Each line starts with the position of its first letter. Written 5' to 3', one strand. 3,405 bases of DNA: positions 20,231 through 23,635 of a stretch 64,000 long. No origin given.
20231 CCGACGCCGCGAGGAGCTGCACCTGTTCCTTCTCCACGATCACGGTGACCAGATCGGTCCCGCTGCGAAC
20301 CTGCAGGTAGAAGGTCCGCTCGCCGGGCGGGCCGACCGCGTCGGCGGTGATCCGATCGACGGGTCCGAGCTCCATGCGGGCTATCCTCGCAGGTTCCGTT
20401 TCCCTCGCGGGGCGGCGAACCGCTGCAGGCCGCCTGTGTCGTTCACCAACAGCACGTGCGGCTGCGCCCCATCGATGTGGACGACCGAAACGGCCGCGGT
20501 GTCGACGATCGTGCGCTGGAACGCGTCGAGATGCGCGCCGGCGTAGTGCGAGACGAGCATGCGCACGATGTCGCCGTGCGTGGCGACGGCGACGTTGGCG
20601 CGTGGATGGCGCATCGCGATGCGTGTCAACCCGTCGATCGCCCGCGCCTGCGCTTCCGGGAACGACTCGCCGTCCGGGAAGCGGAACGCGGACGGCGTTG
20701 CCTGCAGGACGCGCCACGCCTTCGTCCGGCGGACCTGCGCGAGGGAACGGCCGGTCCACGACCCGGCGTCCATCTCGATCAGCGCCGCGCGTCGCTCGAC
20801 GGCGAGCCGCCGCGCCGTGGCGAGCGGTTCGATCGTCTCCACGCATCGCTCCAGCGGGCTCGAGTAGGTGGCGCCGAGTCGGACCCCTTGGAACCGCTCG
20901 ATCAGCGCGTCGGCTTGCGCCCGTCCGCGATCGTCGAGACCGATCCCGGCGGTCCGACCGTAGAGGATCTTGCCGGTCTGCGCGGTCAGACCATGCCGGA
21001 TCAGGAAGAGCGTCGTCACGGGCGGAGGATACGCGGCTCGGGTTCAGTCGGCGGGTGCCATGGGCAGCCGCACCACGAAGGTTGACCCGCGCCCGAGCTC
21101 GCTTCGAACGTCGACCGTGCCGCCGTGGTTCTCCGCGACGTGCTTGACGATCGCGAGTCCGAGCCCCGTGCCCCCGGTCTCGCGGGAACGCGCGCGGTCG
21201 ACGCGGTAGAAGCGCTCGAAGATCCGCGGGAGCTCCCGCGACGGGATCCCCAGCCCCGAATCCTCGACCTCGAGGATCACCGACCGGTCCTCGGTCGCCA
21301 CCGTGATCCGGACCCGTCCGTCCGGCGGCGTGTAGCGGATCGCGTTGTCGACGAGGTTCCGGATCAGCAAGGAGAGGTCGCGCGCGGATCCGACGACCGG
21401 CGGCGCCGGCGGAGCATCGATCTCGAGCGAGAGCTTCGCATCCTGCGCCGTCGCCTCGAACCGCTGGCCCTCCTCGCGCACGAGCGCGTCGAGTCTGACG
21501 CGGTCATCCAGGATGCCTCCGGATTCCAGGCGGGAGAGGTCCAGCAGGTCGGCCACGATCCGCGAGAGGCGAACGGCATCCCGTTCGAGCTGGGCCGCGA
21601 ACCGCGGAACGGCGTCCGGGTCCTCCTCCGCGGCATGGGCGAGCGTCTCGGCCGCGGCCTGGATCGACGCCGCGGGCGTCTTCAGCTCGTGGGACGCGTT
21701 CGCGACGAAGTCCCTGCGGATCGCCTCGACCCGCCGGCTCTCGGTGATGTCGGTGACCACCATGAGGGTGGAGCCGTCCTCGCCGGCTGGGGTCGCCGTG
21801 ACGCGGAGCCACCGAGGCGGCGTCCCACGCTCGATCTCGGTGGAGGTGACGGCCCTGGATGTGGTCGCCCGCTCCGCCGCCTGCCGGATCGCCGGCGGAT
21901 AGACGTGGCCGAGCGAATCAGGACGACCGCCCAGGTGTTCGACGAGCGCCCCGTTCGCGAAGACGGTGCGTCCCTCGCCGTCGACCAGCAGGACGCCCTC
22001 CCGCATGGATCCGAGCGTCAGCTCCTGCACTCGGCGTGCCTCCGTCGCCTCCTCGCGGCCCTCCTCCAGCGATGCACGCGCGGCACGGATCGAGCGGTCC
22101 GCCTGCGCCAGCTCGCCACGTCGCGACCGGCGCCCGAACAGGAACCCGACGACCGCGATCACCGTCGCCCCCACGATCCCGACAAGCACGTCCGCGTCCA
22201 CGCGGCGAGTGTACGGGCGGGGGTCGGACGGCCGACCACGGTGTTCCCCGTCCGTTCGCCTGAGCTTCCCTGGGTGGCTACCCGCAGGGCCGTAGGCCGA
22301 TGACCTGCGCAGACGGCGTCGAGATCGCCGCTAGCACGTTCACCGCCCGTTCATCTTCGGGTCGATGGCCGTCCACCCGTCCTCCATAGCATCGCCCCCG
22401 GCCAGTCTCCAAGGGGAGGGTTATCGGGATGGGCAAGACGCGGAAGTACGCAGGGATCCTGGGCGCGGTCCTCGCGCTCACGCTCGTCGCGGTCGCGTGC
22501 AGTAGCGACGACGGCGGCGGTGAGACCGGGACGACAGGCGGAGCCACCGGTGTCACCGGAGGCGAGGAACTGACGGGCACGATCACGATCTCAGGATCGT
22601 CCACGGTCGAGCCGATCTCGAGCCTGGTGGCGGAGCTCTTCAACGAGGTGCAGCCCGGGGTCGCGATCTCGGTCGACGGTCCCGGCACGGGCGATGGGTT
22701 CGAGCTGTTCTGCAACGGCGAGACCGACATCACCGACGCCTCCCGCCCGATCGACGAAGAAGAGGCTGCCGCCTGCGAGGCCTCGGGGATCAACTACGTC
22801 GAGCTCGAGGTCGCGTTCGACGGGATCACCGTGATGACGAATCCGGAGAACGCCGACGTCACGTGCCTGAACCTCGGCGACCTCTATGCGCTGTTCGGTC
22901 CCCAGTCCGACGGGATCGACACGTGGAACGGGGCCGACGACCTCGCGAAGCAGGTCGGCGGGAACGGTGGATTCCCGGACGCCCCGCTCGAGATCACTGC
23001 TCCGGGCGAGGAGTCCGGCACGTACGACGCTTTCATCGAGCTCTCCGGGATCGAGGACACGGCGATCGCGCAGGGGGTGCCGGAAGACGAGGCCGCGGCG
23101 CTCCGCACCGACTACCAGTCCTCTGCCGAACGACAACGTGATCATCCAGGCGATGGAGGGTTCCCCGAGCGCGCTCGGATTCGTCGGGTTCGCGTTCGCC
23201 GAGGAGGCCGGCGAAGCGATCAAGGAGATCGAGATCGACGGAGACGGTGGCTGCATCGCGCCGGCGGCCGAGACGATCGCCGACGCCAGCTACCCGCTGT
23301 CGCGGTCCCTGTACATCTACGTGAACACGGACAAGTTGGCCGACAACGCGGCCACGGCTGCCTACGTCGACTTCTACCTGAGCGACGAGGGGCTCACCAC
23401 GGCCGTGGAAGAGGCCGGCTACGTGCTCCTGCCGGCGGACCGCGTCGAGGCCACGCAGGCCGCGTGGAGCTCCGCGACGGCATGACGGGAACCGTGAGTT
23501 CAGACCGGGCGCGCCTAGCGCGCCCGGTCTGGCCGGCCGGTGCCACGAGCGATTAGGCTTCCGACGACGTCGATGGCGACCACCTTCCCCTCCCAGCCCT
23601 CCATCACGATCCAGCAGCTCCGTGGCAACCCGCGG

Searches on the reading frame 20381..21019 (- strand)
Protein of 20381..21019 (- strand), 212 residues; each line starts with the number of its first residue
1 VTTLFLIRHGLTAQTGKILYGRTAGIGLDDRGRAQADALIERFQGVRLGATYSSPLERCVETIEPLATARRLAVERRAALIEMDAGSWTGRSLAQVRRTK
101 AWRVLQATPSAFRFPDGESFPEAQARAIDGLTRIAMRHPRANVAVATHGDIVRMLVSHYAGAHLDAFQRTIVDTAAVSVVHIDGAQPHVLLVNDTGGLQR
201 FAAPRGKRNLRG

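Call 7: search_protein_families(library=pfam, proteins=[window:20381-21019:-], max_evalue=0.001)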
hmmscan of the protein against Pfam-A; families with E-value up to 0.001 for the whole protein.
window:20381-21019:- (212 aa): 1 family
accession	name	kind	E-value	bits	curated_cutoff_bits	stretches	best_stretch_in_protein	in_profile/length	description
PF00300.27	His_Phos_1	-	1.5e-48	165.5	21.7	1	4-195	1-194/194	Histidine phosphatase superfamily (branch 1)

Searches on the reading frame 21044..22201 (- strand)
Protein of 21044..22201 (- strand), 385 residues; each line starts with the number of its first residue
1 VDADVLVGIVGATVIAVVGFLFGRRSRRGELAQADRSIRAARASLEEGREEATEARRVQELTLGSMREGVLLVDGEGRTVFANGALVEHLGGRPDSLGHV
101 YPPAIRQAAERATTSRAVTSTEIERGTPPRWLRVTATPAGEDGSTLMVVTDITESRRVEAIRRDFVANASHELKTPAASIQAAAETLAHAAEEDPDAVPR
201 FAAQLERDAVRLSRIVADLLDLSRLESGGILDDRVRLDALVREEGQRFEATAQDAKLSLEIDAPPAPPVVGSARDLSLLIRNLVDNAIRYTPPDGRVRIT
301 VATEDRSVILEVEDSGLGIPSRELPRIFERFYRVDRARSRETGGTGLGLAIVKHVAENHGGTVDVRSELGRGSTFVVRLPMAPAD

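Call 7: search_protein_families(library=pfam, proteins=[window:21044-22201:-], max_evalue=0.001)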
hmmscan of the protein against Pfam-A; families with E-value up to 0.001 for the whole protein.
window:21044-22201:- (385 aa): 6 families
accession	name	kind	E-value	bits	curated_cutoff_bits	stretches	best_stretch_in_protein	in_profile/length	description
PF02518.31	HATPase_c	-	8.3e-34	116.8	26.4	1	273-382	3-110/111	Histidine kinase-, DNA gyrase B-, and HSP90-like ATPase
PF00512.31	HisKA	-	3.2e-15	56.4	26.9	1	162-228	2-66/66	His Kinase A (phospho-acceptor) domain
PF08448.16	PAS_4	-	9e-07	29.5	23.1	1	65-157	3-110/110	PAS fold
PF14501.12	HATPase_c_5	-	6.1e-06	26.5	22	1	274-367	4-90/102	GHKL domain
PF13581.12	HATPase_c_2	-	8e-05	23.1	27.4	1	275-358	31-111/127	Histidine kinase-like ATPase domain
PF12860.13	PAS_7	-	0.00026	21.5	27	0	109-159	64-114/115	PAS fold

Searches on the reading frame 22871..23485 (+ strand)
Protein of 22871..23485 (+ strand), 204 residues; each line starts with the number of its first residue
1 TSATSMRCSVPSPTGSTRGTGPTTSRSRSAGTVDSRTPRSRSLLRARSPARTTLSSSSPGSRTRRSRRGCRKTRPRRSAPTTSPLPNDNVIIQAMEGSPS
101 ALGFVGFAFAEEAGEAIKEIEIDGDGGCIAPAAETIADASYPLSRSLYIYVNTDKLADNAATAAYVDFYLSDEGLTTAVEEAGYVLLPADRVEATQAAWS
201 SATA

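Call 41: search_protein_families(library=pfam, proteins=[window:22871-23485:+], max_evalue=0.0001)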
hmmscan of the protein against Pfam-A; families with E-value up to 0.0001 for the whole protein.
window:22871-23485:+ (204 aa): 1 family
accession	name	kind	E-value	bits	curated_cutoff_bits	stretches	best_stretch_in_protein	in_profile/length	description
PF12849.12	PBP_like_2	-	4.7e-07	30.3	27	1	109-173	207-267/267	PBP superfamily domain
